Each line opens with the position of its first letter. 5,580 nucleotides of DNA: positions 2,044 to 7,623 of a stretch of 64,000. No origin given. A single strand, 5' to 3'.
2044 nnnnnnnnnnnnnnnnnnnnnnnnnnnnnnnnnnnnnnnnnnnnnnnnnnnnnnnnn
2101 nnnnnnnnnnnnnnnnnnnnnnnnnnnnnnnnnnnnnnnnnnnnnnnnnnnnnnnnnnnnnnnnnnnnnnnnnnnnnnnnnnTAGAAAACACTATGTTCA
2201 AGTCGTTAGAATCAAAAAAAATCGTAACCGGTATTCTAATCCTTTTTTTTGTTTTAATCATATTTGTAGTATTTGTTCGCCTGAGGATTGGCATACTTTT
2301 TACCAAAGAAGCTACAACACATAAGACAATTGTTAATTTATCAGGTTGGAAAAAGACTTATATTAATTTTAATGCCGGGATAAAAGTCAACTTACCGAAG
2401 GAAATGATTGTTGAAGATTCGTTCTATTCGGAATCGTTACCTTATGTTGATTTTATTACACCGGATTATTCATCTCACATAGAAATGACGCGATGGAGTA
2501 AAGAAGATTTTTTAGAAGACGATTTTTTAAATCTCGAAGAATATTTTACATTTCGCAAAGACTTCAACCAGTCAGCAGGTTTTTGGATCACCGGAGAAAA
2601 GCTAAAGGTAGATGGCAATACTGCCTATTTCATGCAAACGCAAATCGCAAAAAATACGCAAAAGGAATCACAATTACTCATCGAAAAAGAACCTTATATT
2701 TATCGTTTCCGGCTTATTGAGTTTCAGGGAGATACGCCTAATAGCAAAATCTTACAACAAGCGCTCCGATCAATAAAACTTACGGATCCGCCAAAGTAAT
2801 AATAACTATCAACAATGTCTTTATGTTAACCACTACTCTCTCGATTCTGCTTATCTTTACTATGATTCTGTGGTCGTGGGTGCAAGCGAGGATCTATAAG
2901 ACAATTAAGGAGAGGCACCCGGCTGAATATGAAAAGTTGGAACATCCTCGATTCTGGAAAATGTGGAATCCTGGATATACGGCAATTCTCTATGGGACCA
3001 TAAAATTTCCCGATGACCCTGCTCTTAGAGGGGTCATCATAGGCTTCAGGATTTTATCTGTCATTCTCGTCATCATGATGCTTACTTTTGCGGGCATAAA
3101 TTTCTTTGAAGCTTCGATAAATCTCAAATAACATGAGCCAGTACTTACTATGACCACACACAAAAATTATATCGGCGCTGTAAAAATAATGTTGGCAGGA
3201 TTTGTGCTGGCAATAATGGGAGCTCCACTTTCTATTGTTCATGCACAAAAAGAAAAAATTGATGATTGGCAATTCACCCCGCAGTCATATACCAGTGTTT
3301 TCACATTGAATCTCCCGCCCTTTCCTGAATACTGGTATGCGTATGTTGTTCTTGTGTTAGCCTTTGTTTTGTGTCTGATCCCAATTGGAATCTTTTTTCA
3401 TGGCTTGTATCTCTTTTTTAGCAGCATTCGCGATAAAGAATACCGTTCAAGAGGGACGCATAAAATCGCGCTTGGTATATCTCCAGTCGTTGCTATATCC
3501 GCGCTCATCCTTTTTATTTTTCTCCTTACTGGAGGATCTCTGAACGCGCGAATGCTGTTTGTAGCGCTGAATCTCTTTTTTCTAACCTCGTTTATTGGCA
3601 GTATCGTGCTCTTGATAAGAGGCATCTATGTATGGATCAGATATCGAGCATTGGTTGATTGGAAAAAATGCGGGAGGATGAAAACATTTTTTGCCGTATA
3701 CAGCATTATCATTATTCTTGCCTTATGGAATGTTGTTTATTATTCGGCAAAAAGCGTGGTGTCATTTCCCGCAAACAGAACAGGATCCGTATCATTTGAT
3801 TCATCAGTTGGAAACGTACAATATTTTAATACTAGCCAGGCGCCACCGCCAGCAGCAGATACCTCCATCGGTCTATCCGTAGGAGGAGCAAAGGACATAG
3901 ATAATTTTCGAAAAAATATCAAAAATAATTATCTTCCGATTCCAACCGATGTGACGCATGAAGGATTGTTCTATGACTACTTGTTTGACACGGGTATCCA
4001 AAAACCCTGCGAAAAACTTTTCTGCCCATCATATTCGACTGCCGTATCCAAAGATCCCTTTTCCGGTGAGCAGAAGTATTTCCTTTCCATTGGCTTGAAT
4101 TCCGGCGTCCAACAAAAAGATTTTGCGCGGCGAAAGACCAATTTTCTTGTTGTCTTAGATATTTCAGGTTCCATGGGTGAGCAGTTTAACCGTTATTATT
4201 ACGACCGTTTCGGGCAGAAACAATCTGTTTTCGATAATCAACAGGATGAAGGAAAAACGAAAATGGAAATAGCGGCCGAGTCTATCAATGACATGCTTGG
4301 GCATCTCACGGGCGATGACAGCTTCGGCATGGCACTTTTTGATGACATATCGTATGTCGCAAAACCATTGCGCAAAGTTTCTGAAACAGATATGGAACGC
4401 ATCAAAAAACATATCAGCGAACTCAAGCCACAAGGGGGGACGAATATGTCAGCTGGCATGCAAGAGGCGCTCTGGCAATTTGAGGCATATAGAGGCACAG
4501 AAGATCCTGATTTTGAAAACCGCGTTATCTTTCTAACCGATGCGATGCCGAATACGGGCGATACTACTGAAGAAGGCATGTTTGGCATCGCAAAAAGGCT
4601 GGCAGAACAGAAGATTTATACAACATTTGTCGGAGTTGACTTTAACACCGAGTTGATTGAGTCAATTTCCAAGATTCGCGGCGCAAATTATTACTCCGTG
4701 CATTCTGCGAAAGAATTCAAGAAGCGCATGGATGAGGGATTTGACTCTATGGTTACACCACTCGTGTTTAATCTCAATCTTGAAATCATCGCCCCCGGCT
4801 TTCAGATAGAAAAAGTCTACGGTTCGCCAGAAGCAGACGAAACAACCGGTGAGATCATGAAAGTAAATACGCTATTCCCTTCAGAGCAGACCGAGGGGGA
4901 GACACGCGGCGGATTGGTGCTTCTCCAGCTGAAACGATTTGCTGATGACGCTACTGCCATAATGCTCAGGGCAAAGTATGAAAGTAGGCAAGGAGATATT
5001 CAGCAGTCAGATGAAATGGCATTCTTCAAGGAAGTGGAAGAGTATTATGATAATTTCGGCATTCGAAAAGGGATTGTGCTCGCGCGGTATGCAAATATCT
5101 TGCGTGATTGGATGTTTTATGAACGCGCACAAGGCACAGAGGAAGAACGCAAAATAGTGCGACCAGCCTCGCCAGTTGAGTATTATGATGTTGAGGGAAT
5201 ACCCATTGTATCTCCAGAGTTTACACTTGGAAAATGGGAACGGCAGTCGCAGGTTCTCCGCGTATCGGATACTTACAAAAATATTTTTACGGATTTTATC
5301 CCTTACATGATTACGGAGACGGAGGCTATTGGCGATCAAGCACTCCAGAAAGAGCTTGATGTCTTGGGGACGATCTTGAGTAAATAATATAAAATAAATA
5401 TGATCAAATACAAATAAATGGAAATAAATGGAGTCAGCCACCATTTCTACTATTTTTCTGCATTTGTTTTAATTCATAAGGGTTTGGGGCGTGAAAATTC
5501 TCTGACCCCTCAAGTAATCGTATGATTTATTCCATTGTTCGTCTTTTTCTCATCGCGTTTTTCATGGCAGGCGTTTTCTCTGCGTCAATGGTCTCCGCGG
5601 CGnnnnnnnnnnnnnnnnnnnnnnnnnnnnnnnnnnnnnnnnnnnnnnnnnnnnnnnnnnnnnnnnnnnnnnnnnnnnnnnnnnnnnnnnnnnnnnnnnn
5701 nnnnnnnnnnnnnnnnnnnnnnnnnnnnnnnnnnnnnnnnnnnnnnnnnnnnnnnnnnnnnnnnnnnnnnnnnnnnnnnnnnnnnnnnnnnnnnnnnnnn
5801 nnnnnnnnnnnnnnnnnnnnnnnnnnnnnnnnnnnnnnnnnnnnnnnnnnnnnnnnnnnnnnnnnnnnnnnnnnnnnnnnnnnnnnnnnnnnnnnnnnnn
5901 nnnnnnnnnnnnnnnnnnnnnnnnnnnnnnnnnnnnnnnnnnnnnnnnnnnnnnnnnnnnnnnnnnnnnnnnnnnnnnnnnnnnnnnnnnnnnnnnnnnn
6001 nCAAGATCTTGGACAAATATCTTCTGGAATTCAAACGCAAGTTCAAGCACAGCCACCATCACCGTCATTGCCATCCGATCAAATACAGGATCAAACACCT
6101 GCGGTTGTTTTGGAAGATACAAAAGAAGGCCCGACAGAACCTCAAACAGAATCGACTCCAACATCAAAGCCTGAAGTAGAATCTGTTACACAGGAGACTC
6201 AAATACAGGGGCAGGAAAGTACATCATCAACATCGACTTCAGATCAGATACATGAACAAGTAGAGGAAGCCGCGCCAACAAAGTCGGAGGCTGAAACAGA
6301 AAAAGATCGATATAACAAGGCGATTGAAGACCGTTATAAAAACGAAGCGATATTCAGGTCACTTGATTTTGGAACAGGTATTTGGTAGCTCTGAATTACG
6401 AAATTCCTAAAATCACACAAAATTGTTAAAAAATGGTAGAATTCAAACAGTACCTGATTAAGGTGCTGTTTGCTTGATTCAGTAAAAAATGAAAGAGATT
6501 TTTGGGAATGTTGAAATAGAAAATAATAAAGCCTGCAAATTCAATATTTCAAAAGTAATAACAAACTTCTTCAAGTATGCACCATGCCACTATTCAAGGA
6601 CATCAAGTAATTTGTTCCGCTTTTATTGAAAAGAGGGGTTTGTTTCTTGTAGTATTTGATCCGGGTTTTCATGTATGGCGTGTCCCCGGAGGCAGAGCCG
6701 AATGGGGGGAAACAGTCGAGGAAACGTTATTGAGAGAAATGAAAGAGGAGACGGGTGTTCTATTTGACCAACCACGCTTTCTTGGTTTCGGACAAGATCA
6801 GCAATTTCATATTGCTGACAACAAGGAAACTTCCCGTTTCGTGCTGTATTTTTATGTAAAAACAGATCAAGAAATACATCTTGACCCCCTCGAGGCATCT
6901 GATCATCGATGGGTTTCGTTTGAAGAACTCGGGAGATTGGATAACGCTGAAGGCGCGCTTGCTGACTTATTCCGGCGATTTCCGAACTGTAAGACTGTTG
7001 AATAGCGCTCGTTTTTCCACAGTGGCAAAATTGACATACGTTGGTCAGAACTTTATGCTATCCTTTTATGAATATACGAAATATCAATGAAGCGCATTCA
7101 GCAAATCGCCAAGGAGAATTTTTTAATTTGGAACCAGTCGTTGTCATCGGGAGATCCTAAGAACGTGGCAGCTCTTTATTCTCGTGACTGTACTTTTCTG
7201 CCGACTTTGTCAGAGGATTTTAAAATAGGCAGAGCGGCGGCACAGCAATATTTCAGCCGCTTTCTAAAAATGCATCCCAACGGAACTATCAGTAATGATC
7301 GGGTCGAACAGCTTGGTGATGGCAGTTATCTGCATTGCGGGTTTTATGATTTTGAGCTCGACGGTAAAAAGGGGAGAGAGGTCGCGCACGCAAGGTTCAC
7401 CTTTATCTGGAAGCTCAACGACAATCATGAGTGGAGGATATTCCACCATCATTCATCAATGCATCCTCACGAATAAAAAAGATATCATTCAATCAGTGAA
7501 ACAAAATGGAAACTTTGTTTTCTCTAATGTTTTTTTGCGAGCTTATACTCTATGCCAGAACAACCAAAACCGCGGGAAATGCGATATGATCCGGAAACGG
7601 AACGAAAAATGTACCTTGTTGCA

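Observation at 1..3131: AT-rich compositional island at the window edge encoding a 709-aa Cys-rich two-TM protein and two small membrane proteins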

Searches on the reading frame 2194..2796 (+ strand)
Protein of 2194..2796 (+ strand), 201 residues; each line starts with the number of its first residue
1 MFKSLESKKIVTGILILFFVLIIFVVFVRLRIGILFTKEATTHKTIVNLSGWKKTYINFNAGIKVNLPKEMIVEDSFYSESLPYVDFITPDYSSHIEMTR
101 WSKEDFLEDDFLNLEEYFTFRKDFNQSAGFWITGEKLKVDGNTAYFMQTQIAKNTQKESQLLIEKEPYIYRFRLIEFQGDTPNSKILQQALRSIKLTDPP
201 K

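Call 6: search_protein_families(library=pfam, proteins=[window:2194-2796:+], max_evalue=0.1)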
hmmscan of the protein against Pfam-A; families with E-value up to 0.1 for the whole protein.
window:2194-2796:+ (201 aa): 2 families
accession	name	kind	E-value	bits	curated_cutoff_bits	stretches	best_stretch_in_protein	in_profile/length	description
PF18933.6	PsbP_2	-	1.3e-05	25.8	27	1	15-176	3-164/184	PsbP-like protein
PF10501.15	Ribosomal_L50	-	0.028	15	25.1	1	93-169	16-91/109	Ribosomal subunit 39S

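Call 10: find_encoding_contigs(protein=window:2194-2796:+, flank=10000, max_places=10)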
Protein window:2194-2796:+ (201 aa): 1 contig read that carries it; 1 place shown.
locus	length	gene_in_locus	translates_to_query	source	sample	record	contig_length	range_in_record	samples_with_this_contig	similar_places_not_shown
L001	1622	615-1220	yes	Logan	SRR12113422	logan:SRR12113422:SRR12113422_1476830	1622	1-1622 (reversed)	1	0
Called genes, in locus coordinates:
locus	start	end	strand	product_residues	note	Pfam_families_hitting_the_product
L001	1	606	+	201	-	?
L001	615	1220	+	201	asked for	-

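Call 19: search_protein_families(library=ncbifam, proteins=[window:2194-2796:+], max_evalue=0.1)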
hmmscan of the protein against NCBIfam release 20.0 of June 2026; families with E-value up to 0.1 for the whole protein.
window:2194-2796:+ (201 aa): 1 family
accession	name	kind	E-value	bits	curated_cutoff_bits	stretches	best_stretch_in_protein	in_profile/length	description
NF010075.0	PRK13556.1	subfamily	0.019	14.9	188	1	53-86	20-53/208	FMN-dependent NADH-azoreductase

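Call 27: list_cluster_members(proteins=[P0002, P0003, P0004, window:2194-2796:+, window:2823-3128:+, window:3150-5384:+])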
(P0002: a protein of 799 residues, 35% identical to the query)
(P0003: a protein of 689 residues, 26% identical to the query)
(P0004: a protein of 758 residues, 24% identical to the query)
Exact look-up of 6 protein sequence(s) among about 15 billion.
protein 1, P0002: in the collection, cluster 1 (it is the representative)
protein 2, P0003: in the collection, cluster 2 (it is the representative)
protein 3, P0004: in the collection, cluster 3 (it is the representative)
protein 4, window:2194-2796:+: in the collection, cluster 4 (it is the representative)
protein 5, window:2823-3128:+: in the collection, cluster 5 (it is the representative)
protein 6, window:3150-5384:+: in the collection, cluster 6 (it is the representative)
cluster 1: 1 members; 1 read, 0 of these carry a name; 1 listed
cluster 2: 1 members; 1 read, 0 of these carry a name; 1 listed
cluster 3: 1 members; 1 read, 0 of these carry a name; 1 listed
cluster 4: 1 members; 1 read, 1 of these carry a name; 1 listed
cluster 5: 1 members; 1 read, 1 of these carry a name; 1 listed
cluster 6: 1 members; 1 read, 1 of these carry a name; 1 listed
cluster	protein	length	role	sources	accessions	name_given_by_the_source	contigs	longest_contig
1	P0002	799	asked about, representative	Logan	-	-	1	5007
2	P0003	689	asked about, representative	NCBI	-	-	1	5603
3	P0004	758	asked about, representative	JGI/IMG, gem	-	-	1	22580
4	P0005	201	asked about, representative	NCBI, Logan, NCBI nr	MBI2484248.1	hypothetical protein HYV71_03635 [Candidatus Uhrbacteria bacterium] | hypothetical protein [Candidatus Uhrbacteria bacterium]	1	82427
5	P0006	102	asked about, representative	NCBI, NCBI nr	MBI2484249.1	hypothetical protein HYV71_03640 [Candidatus Uhrbacteria bacterium] | hypothetical protein [Candidatus Uhrbacteria bacterium]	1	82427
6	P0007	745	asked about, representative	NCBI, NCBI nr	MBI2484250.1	VWA domain-containing protein [Candidatus Uhrbacteria bacterium]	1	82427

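Call 46: search_protein_families(library=phrogs, proteins=[P0005, P0006, P0007], max_evalue=0.01)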
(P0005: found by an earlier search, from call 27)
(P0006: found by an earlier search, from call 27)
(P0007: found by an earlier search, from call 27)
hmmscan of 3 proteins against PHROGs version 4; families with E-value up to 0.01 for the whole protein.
P0005 (201 aa): 0 families

P0006 (102 aa): 0 families

P0007 (745 aa): 2 families
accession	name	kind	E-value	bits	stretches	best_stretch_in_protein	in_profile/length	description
phrog_5359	-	unknown function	3.8e-06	27.6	1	394-509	71-188/229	-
phrog_2426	-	unknown function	6.2e-05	22.6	1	409-534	74-198/736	-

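Call 56: search_protein_families(library=padloc, proteins=[P0005, P0006, P0007], max_evalue=0.01)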
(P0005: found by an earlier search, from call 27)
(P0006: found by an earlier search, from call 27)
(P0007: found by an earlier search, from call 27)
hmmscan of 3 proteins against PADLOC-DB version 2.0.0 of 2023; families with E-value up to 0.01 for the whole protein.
P0005 (201 aa): 0 families

P0006 (102 aa): 0 families

P0007 (745 aa): 0 families

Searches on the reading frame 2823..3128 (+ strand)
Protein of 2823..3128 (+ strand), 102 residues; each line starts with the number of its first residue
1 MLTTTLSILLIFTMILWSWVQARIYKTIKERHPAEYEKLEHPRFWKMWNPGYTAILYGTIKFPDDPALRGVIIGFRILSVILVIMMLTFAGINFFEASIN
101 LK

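Call 6: search_protein_families(library=pfam, proteins=[window:2823-3128:+], max_evalue=0.1)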
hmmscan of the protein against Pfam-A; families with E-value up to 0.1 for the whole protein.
window:2823-3128:+ (102 aa): 2 families
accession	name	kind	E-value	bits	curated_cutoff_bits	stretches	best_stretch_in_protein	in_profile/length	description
PF11368.13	DUF3169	-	0.059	13.4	31.6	1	8-48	144-184/250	Protein of unknown function (DUF3169)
PF04143.19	Sulf_transp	-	0.066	13.2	27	1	6-63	135-192/310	Sulphur transport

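Call 19: search_protein_families(library=ncbifam, proteins=[window:2823-3128:+], max_evalue=0.1)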
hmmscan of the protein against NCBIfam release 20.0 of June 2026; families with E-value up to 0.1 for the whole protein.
window:2823-3128:+ (102 aa): 0 families

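Call 46: search_protein_families(library=phrogs, proteins=[P0005, P0006, P0007], max_evalue=0.01)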
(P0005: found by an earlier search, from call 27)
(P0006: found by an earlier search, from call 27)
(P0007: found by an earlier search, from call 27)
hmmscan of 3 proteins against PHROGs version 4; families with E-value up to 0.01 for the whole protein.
P0005 (201 aa): 0 families

P0006 (102 aa): 0 families

P0007 (745 aa): 2 families
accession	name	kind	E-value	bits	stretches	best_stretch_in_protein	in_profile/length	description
phrog_5359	-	unknown function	3.8e-06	27.6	1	394-509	71-188/229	-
phrog_2426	-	unknown function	6.2e-05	22.6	1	409-534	74-198/736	-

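Call 56: search_protein_families(library=padloc, proteins=[P0005, P0006, P0007], max_evalue=0.01)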
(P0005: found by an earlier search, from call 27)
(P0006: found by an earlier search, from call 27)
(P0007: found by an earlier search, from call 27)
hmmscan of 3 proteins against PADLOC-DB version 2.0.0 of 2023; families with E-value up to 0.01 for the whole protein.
P0005 (201 aa): 0 families

P0006 (102 aa): 0 families

P0007 (745 aa): 0 families

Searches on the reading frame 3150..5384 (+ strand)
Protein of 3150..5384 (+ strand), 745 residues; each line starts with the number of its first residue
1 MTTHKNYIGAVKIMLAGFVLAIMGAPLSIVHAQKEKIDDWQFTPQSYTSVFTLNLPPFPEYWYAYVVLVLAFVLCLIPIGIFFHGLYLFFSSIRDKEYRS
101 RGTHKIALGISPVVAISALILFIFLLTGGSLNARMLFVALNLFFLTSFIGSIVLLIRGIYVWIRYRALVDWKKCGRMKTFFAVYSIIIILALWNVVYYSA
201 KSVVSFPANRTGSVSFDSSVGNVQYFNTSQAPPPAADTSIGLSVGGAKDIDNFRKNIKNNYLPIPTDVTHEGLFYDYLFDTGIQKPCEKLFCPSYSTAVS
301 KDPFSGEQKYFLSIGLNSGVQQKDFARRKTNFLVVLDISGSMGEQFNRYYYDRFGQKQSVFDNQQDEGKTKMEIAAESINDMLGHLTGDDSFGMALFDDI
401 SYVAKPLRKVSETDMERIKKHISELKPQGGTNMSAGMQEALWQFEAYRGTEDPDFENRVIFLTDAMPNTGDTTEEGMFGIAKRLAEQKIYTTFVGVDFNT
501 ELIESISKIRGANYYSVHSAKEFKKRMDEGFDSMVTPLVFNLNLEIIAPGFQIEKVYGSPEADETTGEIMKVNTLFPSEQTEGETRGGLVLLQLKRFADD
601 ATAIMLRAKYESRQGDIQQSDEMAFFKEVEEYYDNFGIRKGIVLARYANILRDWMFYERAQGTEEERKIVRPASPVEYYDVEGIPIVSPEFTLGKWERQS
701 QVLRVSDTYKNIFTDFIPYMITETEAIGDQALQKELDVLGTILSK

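Call 6: search_protein_families(library=pfam, proteins=[window:3150-5384:+], max_evalue=0.1)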
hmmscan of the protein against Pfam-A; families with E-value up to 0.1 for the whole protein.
window:3150-5384:+ (745 aa): 2 families
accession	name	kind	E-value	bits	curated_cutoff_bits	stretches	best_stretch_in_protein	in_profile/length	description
PF13519.12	VWA_2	-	6.4e-09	36.8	27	1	333-465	2-106/107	von Willebrand factor type A domain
PF00092.34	VWA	-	2.9e-07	31.3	23.8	1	337-524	7-169/174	von Willebrand factor type A domain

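Call 19: search_protein_families(library=ncbifam, proteins=[window:3150-5384:+], max_evalue=0.1)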
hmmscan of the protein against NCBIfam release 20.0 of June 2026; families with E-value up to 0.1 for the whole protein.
window:3150-5384:+ (745 aa): 4 families
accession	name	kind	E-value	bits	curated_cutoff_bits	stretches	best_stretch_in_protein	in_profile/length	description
TIGR03788.1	marine_srt_targ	equivalog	7.8e-13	47.7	551.65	1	371-547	288-458/629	marine proteobacterial sortase target protein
NF033757.1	gliding_CglB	equivalog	0.0067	15.5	200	0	413-474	151-207/402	adventurous gliding motility lipoprotein CglB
TIGR02442.1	Cob-chelat-sub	hypoth_equivalog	0.035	12.5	779.45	1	415-514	532-637/641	putative cobaltochelatase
TIGR00868.1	hCaCC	subfamily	0.076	10.8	900.85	0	389-517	341-460/863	calcium-activated chloride channel protein 1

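Call 46: search_protein_families(library=phrogs, proteins=[P0005, P0006, P0007], max_evalue=0.01)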
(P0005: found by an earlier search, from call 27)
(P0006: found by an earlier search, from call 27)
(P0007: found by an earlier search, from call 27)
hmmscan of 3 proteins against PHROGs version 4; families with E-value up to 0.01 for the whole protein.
P0005 (201 aa): 0 families

P0006 (102 aa): 0 families

P0007 (745 aa): 2 families
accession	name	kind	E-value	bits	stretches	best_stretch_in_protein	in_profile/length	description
phrog_5359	-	unknown function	3.8e-06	27.6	1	394-509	71-188/229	-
phrog_2426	-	unknown function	6.2e-05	22.6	1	409-534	74-198/736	-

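Call 56: search_protein_families(library=padloc, proteins=[P0005, P0006, P0007], max_evalue=0.01)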
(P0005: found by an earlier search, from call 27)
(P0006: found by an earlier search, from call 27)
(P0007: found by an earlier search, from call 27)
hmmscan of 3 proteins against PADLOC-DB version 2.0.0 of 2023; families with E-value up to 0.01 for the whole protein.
P0005 (201 aa): 0 families

P0006 (102 aa): 0 families

P0007 (745 aa): 0 families

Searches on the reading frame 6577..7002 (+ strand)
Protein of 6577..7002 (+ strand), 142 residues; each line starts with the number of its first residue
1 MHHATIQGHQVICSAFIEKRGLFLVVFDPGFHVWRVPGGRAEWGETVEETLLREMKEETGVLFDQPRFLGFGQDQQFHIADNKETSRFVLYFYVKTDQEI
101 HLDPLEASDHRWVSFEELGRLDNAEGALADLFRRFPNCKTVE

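Call 6: search_protein_families(library=pfam, proteins=[window:6577-7002:+], max_evalue=0.1)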
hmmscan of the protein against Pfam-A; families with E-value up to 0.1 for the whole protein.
window:6577-7002:+ (142 aa): 2 families
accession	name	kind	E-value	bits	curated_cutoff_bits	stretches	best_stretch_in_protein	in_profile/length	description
PF00293.34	NUDIX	-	1.3e-18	67.8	21.1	1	29-134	25-133/134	NUDIX domain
PF22327.2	Nudt16-like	-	3e-05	24.5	27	1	37-109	38-107/161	U8 snoRNA-decapping enzyme-like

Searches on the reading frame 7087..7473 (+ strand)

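Call 6: search_protein_families(library=pfam, proteins=[window:7087-7473:+], max_evalue=0.1)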
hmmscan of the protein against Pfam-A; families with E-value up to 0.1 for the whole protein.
window:7087-7473:+ (129 aa): 5 families
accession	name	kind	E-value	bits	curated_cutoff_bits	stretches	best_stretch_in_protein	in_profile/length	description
PF08332.16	CaMKII_AD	-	1e-13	52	22.1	1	15-127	12-128/128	Calcium/calmodulin dependent protein kinase II association domain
PF14534.12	DUF4440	-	1.4e-07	32.4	25.2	1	14-118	7-107/107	Domain of unknown function (DUF4440)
PF13474.12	SnoaL_3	-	5.8e-07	30.3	22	1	15-125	8-118/121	SnoaL-like domain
PF12680.13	SnoaL_2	-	3.2e-06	28.1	27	1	17-113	6-97/102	SnoaL-like domain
PF22980.2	Myb_DNA-bind_8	-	0.092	12.5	27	0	42-64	26-49/50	Myb-like DNA-binding domain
